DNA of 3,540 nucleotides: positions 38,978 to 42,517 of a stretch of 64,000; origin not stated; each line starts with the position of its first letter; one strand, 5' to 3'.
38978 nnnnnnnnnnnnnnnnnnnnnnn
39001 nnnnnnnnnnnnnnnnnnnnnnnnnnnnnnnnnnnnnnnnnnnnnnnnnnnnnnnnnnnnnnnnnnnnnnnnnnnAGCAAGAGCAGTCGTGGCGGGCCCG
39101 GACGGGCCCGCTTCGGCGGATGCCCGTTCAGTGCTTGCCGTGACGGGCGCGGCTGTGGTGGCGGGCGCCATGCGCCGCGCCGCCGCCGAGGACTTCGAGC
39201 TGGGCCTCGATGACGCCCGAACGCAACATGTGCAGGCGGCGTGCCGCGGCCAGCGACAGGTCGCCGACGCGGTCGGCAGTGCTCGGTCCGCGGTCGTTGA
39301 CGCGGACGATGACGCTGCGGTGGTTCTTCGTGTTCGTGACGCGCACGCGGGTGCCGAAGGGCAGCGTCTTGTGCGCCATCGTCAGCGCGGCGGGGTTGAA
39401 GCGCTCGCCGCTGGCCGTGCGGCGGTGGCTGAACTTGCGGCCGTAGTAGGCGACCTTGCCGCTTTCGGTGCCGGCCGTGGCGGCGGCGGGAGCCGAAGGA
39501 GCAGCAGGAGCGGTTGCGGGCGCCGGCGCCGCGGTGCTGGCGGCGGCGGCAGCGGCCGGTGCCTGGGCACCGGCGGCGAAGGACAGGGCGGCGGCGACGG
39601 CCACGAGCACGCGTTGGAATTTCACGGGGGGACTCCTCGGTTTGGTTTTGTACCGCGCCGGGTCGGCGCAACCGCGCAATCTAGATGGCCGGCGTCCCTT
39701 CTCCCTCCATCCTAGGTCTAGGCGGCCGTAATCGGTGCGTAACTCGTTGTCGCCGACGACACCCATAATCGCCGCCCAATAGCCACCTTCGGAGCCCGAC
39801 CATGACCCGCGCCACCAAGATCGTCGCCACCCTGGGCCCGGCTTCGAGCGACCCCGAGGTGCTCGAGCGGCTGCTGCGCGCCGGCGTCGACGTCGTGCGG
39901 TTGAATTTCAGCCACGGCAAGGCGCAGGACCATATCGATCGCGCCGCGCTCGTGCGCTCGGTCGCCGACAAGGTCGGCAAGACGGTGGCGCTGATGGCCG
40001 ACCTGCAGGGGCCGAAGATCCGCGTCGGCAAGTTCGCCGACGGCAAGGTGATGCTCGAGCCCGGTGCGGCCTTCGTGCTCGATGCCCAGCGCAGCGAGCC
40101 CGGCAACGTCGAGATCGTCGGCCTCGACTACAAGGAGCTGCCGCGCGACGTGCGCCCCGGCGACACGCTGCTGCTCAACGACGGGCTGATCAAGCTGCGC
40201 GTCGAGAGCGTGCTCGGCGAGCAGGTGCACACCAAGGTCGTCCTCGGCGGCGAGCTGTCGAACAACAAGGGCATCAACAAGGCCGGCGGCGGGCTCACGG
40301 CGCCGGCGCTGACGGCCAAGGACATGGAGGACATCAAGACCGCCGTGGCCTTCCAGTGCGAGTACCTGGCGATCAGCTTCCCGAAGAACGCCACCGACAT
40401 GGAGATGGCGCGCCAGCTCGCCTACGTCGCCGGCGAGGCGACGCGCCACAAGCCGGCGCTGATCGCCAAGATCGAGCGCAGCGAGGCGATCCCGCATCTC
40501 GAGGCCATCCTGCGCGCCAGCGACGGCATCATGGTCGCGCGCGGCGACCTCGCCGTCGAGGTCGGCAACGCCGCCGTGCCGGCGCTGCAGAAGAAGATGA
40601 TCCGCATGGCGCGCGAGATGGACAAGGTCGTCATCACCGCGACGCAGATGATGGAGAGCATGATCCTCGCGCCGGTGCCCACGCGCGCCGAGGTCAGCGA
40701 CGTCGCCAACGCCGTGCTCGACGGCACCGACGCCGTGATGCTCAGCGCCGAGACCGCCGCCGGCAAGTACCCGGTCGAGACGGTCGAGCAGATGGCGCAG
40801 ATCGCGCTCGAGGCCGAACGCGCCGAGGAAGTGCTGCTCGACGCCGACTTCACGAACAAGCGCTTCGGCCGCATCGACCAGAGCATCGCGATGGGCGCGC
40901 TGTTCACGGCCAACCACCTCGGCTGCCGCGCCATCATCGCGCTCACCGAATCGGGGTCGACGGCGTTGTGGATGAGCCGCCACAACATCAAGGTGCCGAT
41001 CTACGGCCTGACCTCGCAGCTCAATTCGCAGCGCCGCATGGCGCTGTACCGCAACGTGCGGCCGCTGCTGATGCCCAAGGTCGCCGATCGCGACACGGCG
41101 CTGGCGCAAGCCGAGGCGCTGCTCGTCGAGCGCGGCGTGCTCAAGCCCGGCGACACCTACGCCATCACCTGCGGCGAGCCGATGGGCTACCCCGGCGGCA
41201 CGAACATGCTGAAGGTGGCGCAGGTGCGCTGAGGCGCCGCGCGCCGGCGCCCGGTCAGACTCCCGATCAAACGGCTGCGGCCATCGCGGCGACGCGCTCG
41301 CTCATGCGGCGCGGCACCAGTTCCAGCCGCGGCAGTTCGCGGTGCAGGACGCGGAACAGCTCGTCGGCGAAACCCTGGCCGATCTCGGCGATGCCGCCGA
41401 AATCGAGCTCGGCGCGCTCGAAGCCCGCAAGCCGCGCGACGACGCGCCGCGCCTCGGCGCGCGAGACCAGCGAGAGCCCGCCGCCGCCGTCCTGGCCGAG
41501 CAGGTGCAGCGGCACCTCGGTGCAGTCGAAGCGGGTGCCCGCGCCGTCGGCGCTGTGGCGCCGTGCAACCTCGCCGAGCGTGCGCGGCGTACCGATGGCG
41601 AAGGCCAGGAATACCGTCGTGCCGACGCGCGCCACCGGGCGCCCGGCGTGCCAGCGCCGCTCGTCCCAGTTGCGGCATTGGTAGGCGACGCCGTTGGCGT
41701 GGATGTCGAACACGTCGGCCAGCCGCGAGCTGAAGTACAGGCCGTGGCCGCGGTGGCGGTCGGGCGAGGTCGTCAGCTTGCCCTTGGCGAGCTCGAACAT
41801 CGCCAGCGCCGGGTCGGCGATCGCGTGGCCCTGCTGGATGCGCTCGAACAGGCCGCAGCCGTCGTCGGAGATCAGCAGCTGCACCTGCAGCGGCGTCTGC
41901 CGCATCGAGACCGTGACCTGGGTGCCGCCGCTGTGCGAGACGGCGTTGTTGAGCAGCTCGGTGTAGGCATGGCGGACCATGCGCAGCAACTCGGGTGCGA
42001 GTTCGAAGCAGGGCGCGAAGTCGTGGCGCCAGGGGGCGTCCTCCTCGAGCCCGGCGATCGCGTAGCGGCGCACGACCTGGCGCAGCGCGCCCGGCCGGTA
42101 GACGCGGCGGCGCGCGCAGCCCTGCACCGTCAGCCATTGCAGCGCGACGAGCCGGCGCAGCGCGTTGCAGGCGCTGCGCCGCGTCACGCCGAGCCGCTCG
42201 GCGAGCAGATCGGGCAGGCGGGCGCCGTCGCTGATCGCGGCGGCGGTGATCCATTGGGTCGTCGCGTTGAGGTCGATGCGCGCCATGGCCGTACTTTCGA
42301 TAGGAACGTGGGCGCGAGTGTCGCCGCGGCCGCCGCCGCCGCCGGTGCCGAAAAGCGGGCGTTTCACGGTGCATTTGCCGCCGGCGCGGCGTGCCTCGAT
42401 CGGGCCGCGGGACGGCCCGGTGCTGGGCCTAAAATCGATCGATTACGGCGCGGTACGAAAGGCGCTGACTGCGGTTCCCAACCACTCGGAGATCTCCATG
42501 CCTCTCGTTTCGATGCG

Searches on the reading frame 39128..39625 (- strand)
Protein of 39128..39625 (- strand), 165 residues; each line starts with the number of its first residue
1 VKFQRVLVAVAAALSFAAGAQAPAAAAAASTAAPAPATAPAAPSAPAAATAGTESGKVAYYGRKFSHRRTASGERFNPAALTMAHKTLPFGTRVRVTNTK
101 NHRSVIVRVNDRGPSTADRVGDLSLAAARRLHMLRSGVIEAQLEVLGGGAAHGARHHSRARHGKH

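Call 12: search_protein_families(library=pfam, proteins=[window:39128-39625:-], max_evalue=0.001)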
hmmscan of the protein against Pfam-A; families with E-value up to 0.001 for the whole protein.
window:39128-39625:- (165 aa): 1 family
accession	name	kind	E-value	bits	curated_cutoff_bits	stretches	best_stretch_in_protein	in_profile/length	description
PF03330.24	DPBB_1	-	7.8e-22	77.8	28.8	1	54-140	2-80/83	Lytic transglycolase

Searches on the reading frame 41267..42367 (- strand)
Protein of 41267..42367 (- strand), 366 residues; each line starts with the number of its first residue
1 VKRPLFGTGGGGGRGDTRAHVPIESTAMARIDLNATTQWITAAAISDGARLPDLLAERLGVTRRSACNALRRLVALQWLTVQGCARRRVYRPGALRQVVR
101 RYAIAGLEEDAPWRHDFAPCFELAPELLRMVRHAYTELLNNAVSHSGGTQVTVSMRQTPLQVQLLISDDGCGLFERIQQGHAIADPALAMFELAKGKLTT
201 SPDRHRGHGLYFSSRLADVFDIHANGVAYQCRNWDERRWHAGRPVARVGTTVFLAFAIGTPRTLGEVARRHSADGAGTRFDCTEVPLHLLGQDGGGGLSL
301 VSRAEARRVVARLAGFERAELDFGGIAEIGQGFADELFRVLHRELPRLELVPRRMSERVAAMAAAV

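Call 12: search_protein_families(library=pfam, proteins=[window:41267-42367:-], max_evalue=0.001)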
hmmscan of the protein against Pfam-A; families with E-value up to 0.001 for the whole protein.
window:41267-42367:- (366 aa): 5 families
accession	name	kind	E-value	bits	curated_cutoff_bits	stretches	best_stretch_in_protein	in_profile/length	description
PF13581.12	HATPase_c_2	-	2e-09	38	27.4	1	116-225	17-117/127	Histidine kinase-like ATPase domain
PF14213.11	DUF4325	-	2.3e-09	37.3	23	1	306-350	2-54/64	STAS-like domain of unknown function (DUF4325)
PF02518.31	HATPase_c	-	1.9e-07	32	26.4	1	131-220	6-87/111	Histidine kinase-, DNA gyrase B-, and HSP90-like ATPase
PF12802.13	MarR_2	-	0.00033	21.2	27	1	33-84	3-55/61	MarR family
PF00392.27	GntR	-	0.00033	20.7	27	1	38-82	11-57/64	Bacterial regulatory proteins, gntR family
